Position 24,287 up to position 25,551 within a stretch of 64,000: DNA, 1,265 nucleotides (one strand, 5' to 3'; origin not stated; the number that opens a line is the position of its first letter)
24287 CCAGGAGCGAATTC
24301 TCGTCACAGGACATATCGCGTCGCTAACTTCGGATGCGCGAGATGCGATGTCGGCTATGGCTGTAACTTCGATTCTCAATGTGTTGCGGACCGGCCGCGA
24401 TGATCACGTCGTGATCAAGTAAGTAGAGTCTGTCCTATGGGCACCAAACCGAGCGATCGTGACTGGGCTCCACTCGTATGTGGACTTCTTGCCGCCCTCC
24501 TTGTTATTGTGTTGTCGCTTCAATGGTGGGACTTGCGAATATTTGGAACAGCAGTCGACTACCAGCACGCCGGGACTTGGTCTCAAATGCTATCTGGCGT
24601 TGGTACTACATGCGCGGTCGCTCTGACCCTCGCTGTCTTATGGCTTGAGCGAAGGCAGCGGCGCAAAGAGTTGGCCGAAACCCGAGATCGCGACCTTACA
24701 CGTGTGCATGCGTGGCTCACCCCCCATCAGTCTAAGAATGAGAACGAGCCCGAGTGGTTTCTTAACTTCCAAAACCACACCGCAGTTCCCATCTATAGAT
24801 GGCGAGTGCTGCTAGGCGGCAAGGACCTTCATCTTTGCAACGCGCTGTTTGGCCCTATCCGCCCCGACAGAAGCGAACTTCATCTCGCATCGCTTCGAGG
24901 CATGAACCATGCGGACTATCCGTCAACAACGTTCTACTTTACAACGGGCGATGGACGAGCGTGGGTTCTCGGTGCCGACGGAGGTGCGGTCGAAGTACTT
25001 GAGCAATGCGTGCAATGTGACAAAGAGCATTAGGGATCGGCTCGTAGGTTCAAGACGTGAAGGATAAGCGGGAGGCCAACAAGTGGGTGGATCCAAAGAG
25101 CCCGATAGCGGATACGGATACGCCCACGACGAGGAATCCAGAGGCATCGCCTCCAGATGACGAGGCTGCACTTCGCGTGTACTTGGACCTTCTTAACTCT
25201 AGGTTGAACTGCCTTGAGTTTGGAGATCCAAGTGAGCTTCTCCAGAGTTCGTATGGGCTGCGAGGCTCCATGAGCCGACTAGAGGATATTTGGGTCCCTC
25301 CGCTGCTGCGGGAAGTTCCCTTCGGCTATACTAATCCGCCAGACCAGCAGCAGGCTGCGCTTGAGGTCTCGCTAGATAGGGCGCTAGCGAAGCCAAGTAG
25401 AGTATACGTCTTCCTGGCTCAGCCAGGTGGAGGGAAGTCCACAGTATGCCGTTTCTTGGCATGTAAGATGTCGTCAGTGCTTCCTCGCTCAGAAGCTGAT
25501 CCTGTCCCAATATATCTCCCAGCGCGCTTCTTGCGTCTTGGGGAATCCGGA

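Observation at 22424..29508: NACHT-HEAT-FGE-sulfatase STAND protein embedded in a small oxidoreductase/aldolase gene cluster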

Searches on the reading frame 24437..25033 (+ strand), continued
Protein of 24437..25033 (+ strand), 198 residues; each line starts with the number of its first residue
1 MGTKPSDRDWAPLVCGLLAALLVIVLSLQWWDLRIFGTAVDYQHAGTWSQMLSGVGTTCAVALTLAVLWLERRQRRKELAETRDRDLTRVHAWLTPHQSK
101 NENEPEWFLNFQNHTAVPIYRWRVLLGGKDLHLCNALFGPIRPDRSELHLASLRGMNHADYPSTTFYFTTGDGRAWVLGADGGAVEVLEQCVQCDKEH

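Call 115: search_protein_families(library=ncbifam, proteins=[L092:12112-13098:-, L091:6942-7961:+, L093:6969-7991:+, L091:10883-12100:+, L093:10826-12070:+], max_evalue=1e-8)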
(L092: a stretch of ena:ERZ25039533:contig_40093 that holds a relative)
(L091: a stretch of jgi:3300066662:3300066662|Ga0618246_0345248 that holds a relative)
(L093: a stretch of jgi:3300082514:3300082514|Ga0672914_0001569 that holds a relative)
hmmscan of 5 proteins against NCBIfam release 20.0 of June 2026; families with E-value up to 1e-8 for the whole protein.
L092:12112-13098:- (328 aa): 36 families (the best 25 are shown)
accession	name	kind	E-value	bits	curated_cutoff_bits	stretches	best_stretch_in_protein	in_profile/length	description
NF005292.0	PRK06815.1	equivalog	1.9e-92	309.7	371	1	12-328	2-317/320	threonine/serine dehydratase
NF005680.0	PRK07476.1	equivalog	8.8e-57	192.5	413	1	18-328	10-320/326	hydroxyectoine utilization dehydratase EutB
NF006094.0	PRK08246.1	subfamily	9.8e-57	192.7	331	1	14-324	6-309/310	serine/threonine dehydratase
NF005600.0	PRK07334.1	equivalog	8.3e-54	182.7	496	1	20-328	17-321/408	threonine ammonia-lyase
TIGR01127.1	ilvA_1Cterm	equivalog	6.7e-51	173.4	378.75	1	32-328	1-295/380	threonine ammonia-lyase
NF006674.0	PRK09224.1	subfamily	2e-48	165.4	577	1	24-327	18-322/508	threonine ammonia-lyase IlvA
TIGR02991.1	ectoine_eutB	equivalog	1.1e-47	162.6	413.35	1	19-328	7-315/317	hydroxyectoine utilization dehydratase EutB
TIGR01124.1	ilvA_2Cterm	equivalog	6.9e-47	160.2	411.3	1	24-327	10-314/499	threonine ammonia-lyase, biosynthetic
NF006389.0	PRK08638.1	equivalog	7.8e-47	159.8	453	1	19-325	15-321/333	bifunctional threonine ammonia-lyase/L-serine ammonia-lyase TdcB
NF006390.0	PRK08639.1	equivalog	1.7e-46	159.1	421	1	17-325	11-321/418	threonine ammonia-lyase IlvA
TIGR02079.1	THD1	equivalog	1e-42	146.4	440.55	1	20-325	5-313/410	threonine ammonia-lyase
NF006455.0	PRK08813.1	equivalog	1.2e-41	143.3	489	1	42-325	44-316/374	threonine dehydratase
NF009130.0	PRK12483.1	subfamily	2.5e-41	141.9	801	1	24-327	30-334/521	threonine ammonia-lyase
NF045641.2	BHydaspDhtseBhcB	equivalog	3.7e-41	141.2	550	1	19-324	8-310/312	beta-hydroxyaspartate dehydratase BhcB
NF004771.0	PRK06110.1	equivalog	1.4e-40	139.4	317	1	20-327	10-315/323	threonine dehydratase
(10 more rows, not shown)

L091:6942-7961:+ (339 aa): 5 families
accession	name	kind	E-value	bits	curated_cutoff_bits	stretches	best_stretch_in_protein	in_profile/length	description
NF040650.1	sulfolac_dhydr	equivalog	1.4e-36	126.4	500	1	5-304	4-312/339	L-sulfolactate dehydrogenase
NF007504.0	PRK10098.1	equivalog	2.3e-34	118.7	336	1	4-314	7-331/360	malate/lactate/ureidoglycolate dehydrogenase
NF011599.0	PRK15025.1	equivalog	1.4e-29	103.3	356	1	4-309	3-323/349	ureidoglycolate dehydrogenase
TIGR03175.1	AllD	equivalog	2e-27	96.3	496.2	1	4-314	3-325/349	ureidoglycolate dehydrogenase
NF009750.0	PRK13260.1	equivalog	7.3e-24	84.5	316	1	3-302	2-313/332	3-dehydro-L-gulonate 2-dehydrogenase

L093:6969-7991:+ (340 aa): 5 families
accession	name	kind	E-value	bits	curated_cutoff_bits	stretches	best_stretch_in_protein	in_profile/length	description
NF040650.1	sulfolac_dhydr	equivalog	5.7e-36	124.4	500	1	10-327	9-332/339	L-sulfolactate dehydrogenase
NF007504.0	PRK10098.1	equivalog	1.9e-34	119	336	1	3-322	6-338/360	malate/lactate/ureidoglycolate dehydrogenase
NF011599.0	PRK15025.1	equivalog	1e-29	103.8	356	1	6-308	5-320/349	ureidoglycolate dehydrogenase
TIGR03175.1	AllD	equivalog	6.4e-29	101.2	496.2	1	5-308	4-320/349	ureidoglycolate dehydrogenase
NF009750.0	PRK13260.1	equivalog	7.1e-22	77.9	316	1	10-317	9-325/332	3-dehydro-L-gulonate 2-dehydrogenase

L091:10883-12100:+ (405 aa): 6 families
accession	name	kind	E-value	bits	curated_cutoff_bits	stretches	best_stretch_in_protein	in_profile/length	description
NF041364.1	GntC_guanitoxin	equivalog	2.4e-15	56.3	415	1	174-397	133-353/356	guanitoxin biosynthesis PLP-dependent (S)-gamma-hydroxy-L-arginine cyclodehydratase GntC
TIGR04350.1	C_S_lyase_PatB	subfamily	2.1e-11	43.4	340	1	164-397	146-379/384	PatB family C-S lyase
TIGR04462.1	endura_MppP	equivalog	8.4e-11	41.9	450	1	175-387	65-275/289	enduracididine biosynthesis enzyme MppP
TIGR01140.1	L_thr_O3P_dcar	equivalog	6.9e-10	38.6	290.55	1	164-271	116-217/331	threonine-phosphate decarboxylase CobD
NF006488.0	PRK08912.1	equivalog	1.9e-09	36.9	498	1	169-398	155-381/387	aminotransferase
NF002877.0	PRK03317.1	equivalog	9.7e-09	34.5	409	0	122-266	121-250/374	histidinol-phosphate transaminase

L093:10826-12070:+ (414 aa): 14 families
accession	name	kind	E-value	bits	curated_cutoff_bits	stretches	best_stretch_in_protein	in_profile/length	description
NF041364.1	GntC_guanitoxin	equivalog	1.4e-17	63.7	415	1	188-405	137-352/356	guanitoxin biosynthesis PLP-dependent (S)-gamma-hydroxy-L-arginine cyclodehydratase GntC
NF006488.0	PRK08912.1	equivalog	1.6e-17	63.6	498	1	188-409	162-383/387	aminotransferase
TIGR04350.1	C_S_lyase_PatB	subfamily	8.6e-16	57.8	340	1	182-409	154-382/384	PatB family C-S lyase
NF005855.0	PRK07777.1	equivalog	2e-13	50.4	553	1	156-400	140-378/391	pyridoxal phosphate-dependent aminotransferase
NF004770.0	PRK06108.1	subfamily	5.6e-12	45.2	422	1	166-412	157-394/396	pyridoxal phosphate-dependent aminotransferase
NF003496.0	PRK05166.1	equivalog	2.5e-11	43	540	1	181-395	156-356/373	histidinol-phosphate transaminase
NF006967.0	PRK09440.1-5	equivalog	3.9e-11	42.3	402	1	188-411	187-416/424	valine--pyruvate transaminase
NF052290.2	MocR_like_YczR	exception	9.9e-11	41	487.4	1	175-406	226-454/458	MocR-like transcription factor YczR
TIGR01140.1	L_thr_O3P_dcar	equivalog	1.4e-10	40.8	290.55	1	177-339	118-272/331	threonine-phosphate decarboxylase CobD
TIGR04462.1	endura_MppP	equivalog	1.7e-10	40.9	450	1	184-397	64-276/289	enduracididine biosynthesis enzyme MppP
NF004975.0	PRK06348.1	equivalog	1.9e-10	40.3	549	1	186-406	163-379/384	pyridoxal phosphate-dependent aminotransferase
NF006569.0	PRK09082.1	subfamily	7e-10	38.6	420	1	186-406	165-383/386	methionine aminotransferase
NF004854.0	PRK06207.1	subfamily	2.8e-09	36.2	464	1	188-395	181-385/405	pyridoxal phosphate-dependent aminotransferase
NF004621.0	PRK05957.1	equivalog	4.5e-09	35.5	498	1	186-392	161-364/389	pyridoxal phosphate-dependent aminotransferase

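Call 118: search_dna_similar(query=L091:8452-9700:+, collection=plasmids, mode=protein, max_rows=8, max_evalue=0.001)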
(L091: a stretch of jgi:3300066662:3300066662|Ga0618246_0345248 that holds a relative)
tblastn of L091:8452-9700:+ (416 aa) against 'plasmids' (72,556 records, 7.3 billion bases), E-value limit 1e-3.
No match.

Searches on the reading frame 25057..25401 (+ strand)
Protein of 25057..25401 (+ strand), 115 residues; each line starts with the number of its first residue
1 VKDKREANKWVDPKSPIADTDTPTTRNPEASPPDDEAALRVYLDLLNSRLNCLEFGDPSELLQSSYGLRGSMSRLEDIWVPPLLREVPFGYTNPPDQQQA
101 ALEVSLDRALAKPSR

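Call 101: search_protein_families(library=pfam, proteins=[window:25057-25401:+], max_evalue=0.01)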
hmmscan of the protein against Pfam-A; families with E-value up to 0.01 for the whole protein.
seq(115 aa): 0 families
